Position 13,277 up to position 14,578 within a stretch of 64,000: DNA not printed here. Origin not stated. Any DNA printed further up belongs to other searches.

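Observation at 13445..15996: Sulfonate/nitrate/taurine-type ABC importer immediately upstream of, and co-directional with, mcrBGA: candidate coenzyme M or sulfonate uptake system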

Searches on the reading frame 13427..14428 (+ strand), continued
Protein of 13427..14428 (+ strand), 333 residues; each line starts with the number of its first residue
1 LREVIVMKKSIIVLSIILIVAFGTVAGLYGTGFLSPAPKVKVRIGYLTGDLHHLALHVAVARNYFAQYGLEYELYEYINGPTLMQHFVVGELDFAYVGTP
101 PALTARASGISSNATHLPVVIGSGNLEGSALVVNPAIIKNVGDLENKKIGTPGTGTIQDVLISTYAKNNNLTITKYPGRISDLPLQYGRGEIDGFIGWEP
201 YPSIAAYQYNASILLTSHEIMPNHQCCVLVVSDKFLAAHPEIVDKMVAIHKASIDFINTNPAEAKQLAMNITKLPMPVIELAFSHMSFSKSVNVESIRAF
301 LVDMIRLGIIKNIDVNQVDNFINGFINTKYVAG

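Call 66: search_protein_families(library=pfam, proteins=[L068:3396-4733:+, L068:5664-7055:+, L068:4737-5651:+, L053:6623-8002:+, L042:8841-10097:+, L072:13163-14446:+, L044:8194-8754:+, L042:21-1433:+, L053:24-1562:+, L068:21-749:+], max_evalue=0.0001)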
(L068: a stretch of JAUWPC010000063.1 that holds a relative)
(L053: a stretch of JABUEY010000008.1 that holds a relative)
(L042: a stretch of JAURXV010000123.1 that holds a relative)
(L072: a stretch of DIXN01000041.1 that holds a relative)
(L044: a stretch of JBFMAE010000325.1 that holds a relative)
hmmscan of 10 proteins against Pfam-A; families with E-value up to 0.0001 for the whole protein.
L068:3396-4733:+ (445 aa): 12 families
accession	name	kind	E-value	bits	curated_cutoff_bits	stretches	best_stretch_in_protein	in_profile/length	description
PF02754.22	CCG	-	2.4e-44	149.8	20.6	2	334-417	1-84/85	Cysteine-rich domain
PF13183.11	Fer4_8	-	4e-14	53.3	27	1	14-82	2-68/68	4Fe-4S dicluster domain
PF12838.12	Fer4_7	-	1.9e-09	38.3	27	1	16-82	1-52/52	4Fe-4S dicluster domain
PF13534.11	Fer4_17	-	5.3e-09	36.9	22.2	1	16-82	1-60/61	4Fe-4S dicluster domain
PF13484.11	Fer4_16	-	9.8e-08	33.1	30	1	16-80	1-65/66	4Fe-4S double cluster binding domain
PF13237.11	Fer4_10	-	3e-07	30.7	25.5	0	10-33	2-22/53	4Fe-4S dicluster domain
PF12837.12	Fer4_6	-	6.1e-07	29.5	25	1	13-31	5-23/24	4Fe-4S binding domain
PF00037.32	Fer4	-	1.5e-06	28.2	21.1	1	14-31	5-22/24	4Fe-4S binding domain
PF12797.12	Fer4_2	-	1.8e-05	24.8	24.5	0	14-29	7-22/22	4Fe-4S binding domain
PF14697.11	Fer4_21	-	2.3e-05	24.9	35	0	11-29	35-53/59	4Fe-4S dicluster domain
PF13187.11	Fer4_9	-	4.8e-05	23.7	27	1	16-81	1-50/52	4Fe-4S dicluster domain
PF25160.1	LdpA_Fe-S-bd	-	8.8e-05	22.7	27.6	0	7-29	18-40/49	LdpA Fe-S cluster-binding domain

L068:5664-7055:+ (463 aa): 2 families
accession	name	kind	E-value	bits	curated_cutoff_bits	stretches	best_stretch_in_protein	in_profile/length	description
PF00171.27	Aldedh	-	2.3e-27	96.1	23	1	11-270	34-296/461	Aldehyde dehydrogenase family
PF05893.19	LuxC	-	1e-06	28.4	21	1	100-264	86-256/401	Acyl-CoA reductase (LuxC)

L068:4737-5651:+ (304 aa): 1 family
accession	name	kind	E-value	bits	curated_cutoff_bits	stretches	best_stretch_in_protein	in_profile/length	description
PF01837.22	HcyBio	-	9.7e-36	123.8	26.2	2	20-156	1-138/349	Homocysteine biosynthesis enzyme, sulfur-incorporation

L053:6623-8002:+ (459 aa): 10 families
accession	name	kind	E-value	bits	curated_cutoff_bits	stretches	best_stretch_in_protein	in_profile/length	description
PF02754.22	CCG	-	1.3e-38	131.4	20.6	2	345-428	1-84/85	Cysteine-rich domain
PF13183.11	Fer4_8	-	1.8e-12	48.1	27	1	25-94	2-68/68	4Fe-4S dicluster domain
PF12838.12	Fer4_7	-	1.9e-11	44.7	27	1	27-94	1-52/52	4Fe-4S dicluster domain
PF13534.11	Fer4_17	-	2.7e-08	34.7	22.2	1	27-94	1-60/61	4Fe-4S dicluster domain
PF13237.11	Fer4_10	-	2.6e-07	30.9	25.5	1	24-91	5-53/53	4Fe-4S dicluster domain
PF13187.11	Fer4_9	-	2.5e-06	27.8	27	1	27-93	1-50/52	4Fe-4S dicluster domain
PF00037.32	Fer4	-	1.2e-05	25.3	21.1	1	77-94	5-22/24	4Fe-4S binding domain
PF12797.12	Fer4_2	-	1.6e-05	25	24.5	0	77-91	7-21/22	4Fe-4S binding domain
PF12837.12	Fer4_6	-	2.3e-05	24.5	25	0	78-94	7-23/24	4Fe-4S binding domain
PF13746.11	Fer4_18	-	5.7e-05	23.7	27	0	12-40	45-73/114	4Fe-4S dicluster domain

L042:8841-10097:+ (418 aa): 2 families
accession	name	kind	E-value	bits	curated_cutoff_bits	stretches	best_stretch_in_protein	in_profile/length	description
PF09861.14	Lar_N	-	6.7e-46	156.5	23.3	1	7-206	1-201/204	Lactate racemase N-terminal domain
PF21113.2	LarA_C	-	1.6e-13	51.3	25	1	273-387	5-123/152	Lactate racemase C-terminal domain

L072:13163-14446:+ (427 aa): 0 families

L044:8194-8754:+ (186 aa): 1 family
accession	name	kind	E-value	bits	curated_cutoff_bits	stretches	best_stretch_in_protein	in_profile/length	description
PF12797.12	Fer4_2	-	7.5e-05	22.9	24.5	1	50-67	3-20/22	4Fe-4S binding domain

L042:21-1433:+ (470 aa): 1 family
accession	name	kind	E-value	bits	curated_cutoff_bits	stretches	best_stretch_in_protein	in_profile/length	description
PF00171.27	Aldedh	-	1.4e-21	77.1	23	1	6-407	27-430/461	Aldehyde dehydrogenase family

L053:24-1562:+ (512 aa): 3 families
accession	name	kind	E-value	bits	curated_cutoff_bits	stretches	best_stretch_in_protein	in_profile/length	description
PF02775.26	TPP_enzyme_C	-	5.5e-36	124.1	21.9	1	329-477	1-150/151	Thiamine pyrophosphate enzyme, C-terminal TPP binding domain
PF00205.28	TPP_enzyme_M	-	2.2e-33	115.3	30.4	1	127-264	2-137/137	Thiamine pyrophosphate enzyme, central domain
PF02776.23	TPP_enzyme_N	-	2.5e-13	50.3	26.8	1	1-58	61-119/119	Thiamine pyrophosphate enzyme, N-terminal TPP binding domain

L068:21-749:+ (242 aa): 1 family
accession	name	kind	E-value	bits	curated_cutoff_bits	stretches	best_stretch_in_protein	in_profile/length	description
PF01568.27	Molydop_binding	-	1.3e-10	41.8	26.8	1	135-187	27-79/110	Molydopterin dinucleotide binding domain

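Call 73: find_encoding_contigs(protein=P0108, flank=10000, max_places=1)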
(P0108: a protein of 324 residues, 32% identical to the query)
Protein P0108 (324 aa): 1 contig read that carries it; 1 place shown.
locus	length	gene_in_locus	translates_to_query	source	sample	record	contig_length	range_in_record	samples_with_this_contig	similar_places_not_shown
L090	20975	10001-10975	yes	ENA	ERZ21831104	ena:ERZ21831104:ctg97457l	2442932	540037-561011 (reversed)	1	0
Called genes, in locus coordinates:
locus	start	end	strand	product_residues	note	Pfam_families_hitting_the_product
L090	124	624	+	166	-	PF00108:Thiolase_N (faint), PF02803:Thiolase_C, PF22691:Thiolase_C_1 (faint)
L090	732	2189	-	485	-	PF13188:PAS_8 (faint), PF00158:Sigma54_activat, PF01078:Mg_chelatase (weak), PF14532:Sigma54_activ_2, PF07726:AAA_3 (weak), PF07728:AAA_5 (weak), PF25601:AAA_lid_14, PF02954:HTH_8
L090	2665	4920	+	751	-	PF04879:Molybdop_Fe4S4, PF00384:Molybdopterin, PF01568:Molydop_binding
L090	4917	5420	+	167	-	PF12797:Fer4_2 (weak)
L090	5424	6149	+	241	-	PF27030:AbpE_bact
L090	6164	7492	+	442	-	PF01837:HcyBio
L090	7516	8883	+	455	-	PF00037:Fer4 (faint), PF12838:Fer4_7, PF13183:Fer4_8, PF13187:Fer4_9 (weak), PF13237:Fer4_10 (faint), PF13484:Fer4_16 (weak), PF13534:Fer4_17, PF02754:CCG, +1 more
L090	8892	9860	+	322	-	PF01837:HcyBio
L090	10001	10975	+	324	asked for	PF13379:NMT1_2, PF09084:NMT1, PF04069:OpuAC (weak)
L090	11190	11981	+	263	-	PF00528:BPD_transp_1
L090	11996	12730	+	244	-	PF00005:ABC_tran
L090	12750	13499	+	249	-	PF00005:ABC_tran, PF13401:AAA_22 (faint)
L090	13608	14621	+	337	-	PF01208:URO-D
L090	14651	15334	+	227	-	PF02607:B12-binding_2, PF02310:B12-binding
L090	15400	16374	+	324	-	PF01208:URO-D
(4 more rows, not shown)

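Call 74: find_encoding_contigs(protein=P0199, flank=10000, max_places=1)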
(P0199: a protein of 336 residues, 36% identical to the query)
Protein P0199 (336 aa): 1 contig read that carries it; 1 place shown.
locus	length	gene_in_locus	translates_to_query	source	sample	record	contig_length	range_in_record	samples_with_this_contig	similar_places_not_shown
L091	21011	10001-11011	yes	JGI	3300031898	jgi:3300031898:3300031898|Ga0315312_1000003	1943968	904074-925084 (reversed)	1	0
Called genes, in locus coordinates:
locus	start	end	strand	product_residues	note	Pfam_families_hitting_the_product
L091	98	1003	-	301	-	PF00994:MoCF_biosynth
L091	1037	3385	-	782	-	PF05048:NosD, PF13229:Beta_helix, PF11974:bMG3 (faint), PF00801:PKD (weak), PF18911:PKD_4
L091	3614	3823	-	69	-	-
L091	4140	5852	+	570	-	PF07705:CARDB (weak)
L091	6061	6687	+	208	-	PF02525:Flavodoxin_2, PF03358:FMN_red, PF00258:Flavodoxin_1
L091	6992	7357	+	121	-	-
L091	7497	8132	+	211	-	PF01982:CTP-dep_RFKase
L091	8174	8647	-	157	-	PF06574:FAD_syn (faint), PF01467:CTP_transf_like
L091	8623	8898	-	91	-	PF04010:DUF357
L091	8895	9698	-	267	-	PF00590:TP_methylase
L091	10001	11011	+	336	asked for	PF13379:NMT1_2, PF09084:NMT1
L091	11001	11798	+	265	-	PF00528:BPD_transp_1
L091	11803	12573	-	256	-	PF00005:ABC_tran, PF13175:AAA_15 (faint), PF00004:AAA (faint), PF13304:AAA_21 (weak)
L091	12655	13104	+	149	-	PF01243:PNPOx_N, PF12900:Pyridox_ox_2 (weak)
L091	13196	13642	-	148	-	PF04027:DUF371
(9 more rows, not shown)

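Call 75: find_encoding_contigs(protein=P0103, flank=10000, max_places=1)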
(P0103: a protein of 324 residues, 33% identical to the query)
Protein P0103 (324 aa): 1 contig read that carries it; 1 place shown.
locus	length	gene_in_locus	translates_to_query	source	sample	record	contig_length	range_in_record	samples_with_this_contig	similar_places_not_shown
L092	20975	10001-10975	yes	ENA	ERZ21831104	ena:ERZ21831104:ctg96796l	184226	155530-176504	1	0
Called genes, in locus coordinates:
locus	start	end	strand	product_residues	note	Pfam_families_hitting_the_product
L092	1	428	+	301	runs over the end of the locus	PF13682:CZB, PF00990:GGDEF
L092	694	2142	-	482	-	PF13188:PAS_8 (faint), PF00158:Sigma54_activat, PF01078:Mg_chelatase (weak), PF14532:Sigma54_activ_2, PF07728:AAA_5 (weak), PF25601:AAA_lid_14, PF02954:HTH_8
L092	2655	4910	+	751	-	PF04879:Molybdop_Fe4S4, PF00384:Molybdopterin, PF01568:Molydop_binding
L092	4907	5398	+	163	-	PF12797:Fer4_2 (weak)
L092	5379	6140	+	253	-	PF27030:AbpE_bact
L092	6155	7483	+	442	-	PF01837:HcyBio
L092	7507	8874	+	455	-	PF17179:Fer4_22 (faint), PF00037:Fer4 (faint), PF12838:Fer4_7, PF13183:Fer4_8, PF13187:Fer4_9 (weak), PF13484:Fer4_16 (weak), PF13534:Fer4_17, PF02754:CCG, +2 more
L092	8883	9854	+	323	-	PF01837:HcyBio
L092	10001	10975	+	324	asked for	PF13379:NMT1_2, PF09084:NMT1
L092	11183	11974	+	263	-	PF00528:BPD_transp_1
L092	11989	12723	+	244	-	PF00005:ABC_tran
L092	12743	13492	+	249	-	PF00005:ABC_tran, PF13401:AAA_22 (weak)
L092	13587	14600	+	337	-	PF01208:URO-D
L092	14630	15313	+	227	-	PF02607:B12-binding_2, PF02310:B12-binding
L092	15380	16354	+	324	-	PF01208:URO-D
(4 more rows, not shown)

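Call 76: predict_structure(alignment_id=A3)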
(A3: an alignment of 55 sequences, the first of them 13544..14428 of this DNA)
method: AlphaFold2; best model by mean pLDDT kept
length: 294 residues; sequences in the alignment: 55
mean_pLDDT: 97.1   pTM: 0.94
mean pLDDT of the five models: 97.1, 96.9, 96.8, 96.5, 96.4
residues with pLDDT >= 90: 286; 70-90: 7; 50-70: 1; < 50: 0
segments of 3 or more residues with pLDDT < 50: none
pLDDT, mean of each block of 10 residues (from residue 1): 96 98 98 97 97 98 97 92 98 98 98 95 97 97 98 98 98 98 98 98 98 98 98 98 98 98 97 96 97 81
secondary structure, 60 per line:
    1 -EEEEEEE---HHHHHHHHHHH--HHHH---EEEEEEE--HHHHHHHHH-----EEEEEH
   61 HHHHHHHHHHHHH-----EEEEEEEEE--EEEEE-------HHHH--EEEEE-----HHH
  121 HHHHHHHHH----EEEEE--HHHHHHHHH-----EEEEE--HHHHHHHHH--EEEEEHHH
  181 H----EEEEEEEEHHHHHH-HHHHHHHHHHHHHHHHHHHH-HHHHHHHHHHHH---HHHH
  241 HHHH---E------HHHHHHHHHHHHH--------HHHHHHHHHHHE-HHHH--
elements in order: E2-8 H12-22 H25-28 E32-38 H41-49 E55-59 H60-73 E79-87 E90-94 H102-105 E108-112 H118-129 E134-138 H141-149 E155-159 H162-170 E173-177 H178-181 E186-193 H194-199 H201-220 H222-233 H237-244 H255-267 H276-286 H289-292

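Call 79: fold_search(model_id=the predicted structure, library=pdb)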
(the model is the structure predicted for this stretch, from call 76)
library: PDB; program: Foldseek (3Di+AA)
matches with E <= 10: 1862; with E <= 0.001: 1485
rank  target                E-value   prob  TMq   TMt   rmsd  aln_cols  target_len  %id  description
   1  3un6                  5.3e-19  1.00  0.81  0.82   3.3       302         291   16  2.0 Angstrom Crystal Structure of Ligand Binding Component of ABC-type Import System from Staphylococcus aureus with Zin (released 2011-12-07)
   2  6ssy_A                9.2e-18  1.00  0.77  0.76   3.3       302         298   17  Taurine ABC transporter substrate binding protein TauA from E. coli in complex with 2-Aminoethylphosphonic acid (released 2019-12-18)
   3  6ssy_B                1.7e-17  1.00  0.83  0.82   2.8       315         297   17  Taurine ABC transporter substrate binding protein TauA from E. coli in complex with 2-Aminoethylphosphonic acid (released 2019-12-18)
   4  3ksx                  4.7e-17  1.00  0.78  0.80   3.0       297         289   18  The alkanesulfonate-binding protein SsuA from Xanthomonas axonopodis pv. citri bound to MOPS (released 2010-10-13)
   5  4esx_A                6.3e-17  1.00  0.76  0.73   3.8       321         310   17  Crystal structure of C. albicans Thi5 complexed with PLP (released 2012-09-19)
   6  2x26_A                8.4e-17  1.00  0.75  0.72   3.6       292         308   18  Crystal structure of the periplasmic aliphatic sulphonate binding protein SsuA from Escherichia coli (released 2010-04-14)
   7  4esw_A                8.9e-17  1.00  0.77  0.67   3.6       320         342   18  Crystal structure of C. albicans Thi5 H66G mutant (released 2012-09-19)
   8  2x26_B                1.1e-16  1.00  0.75  0.76   4.8       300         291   19  Crystal structure of the periplasmic aliphatic sulphonate binding protein SsuA from Escherichia coli (released 2010-04-14)
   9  3ksj                  2.9e-16  1.00  0.81  0.83   2.5       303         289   17  The alkanesulfonate-binding protein SsuA from Xabthomonas axonopodis pv. citri bound to MES (released 2010-10-13)
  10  9uai                  3.8e-16  1.00  0.84  0.67   3.0       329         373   16  Crystal structure of cyanobacterial CRD of CmpBCD in the presence of nitrate (released 2026-04-08)
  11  9uak                  4.1e-16  1.00  0.79  0.65   5.1       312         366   17  Crystal structure of C terminal regulatory domain of cyanobacterial bicarbonate transporter CmpABCD (released 2026-04-08)
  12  4h6d_H                4.3e-16  1.00  0.78  0.71   3.4       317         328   17  Crystal structure of PLP-soaked HMP synthase Thi5 from S. cerevisiae (released 2012-10-17)
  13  3e4r                  4.9e-16  1.00  0.81  0.81   2.7       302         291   17  Crystal structure of the alkanesulfonate binding protein (SsuA) from the phytopathogenic bacteria Xanthomonas axonopodis (released 2008-09-23)
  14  4h67_A                4.9e-16  1.00  0.77  0.68   3.6       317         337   17  Crystal structure of HMP synthase Thi5 from S. cerevisiae (released 2012-10-17)
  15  4h6d_F                5.8e-16  1.00  0.78  0.70   3.5       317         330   17  Crystal structure of PLP-soaked HMP synthase Thi5 from S. cerevisiae (released 2012-10-17)
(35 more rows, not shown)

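Call 83: find_encoding_contigs(protein=P0106, flank=10000, max_places=2)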
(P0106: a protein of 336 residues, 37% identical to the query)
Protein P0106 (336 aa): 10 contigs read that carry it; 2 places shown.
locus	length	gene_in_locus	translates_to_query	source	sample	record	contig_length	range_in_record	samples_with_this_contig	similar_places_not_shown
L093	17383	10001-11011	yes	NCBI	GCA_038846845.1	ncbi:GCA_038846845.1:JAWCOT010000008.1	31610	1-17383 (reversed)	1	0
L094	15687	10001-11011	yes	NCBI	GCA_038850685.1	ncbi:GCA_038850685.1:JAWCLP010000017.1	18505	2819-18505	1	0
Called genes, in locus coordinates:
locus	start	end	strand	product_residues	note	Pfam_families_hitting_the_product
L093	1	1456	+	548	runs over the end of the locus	PF00118:Cpn60_TCP1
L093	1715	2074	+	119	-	-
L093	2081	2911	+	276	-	PF00924:MS_channel_2nd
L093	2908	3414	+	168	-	PF12675:DUF3795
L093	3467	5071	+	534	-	PF01921:tRNA-synt_1f, PF19269:Anticodon_2 (weak)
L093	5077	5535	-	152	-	-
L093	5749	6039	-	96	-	-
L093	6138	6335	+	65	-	-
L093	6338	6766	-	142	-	PF00383:dCMP_cyt_deam_1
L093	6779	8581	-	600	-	PF04068:Fer4_RLI, PF12837:Fer4_6 (faint), PF00037:Fer4 (weak), PF02463:SMC_N (faint), PF07693:KAP_NTPase (faint), PF00005:ABC_tran, PF13304:AAA_21 (weak), PF00005:ABC_tran, +1 more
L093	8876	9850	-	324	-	PF01112:Asparaginase_2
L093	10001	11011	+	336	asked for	PF13379:NMT1_2, PF09084:NMT1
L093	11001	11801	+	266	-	PF00528:BPD_transp_1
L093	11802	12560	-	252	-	PF02463:SMC_N (faint), PF00005:ABC_tran, PF00004:AAA (faint), PF13304:AAA_21 (weak)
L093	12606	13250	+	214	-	PF01300:Sua5_yciO_yrdC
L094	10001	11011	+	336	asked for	PF13379:NMT1_2, PF09084:NMT1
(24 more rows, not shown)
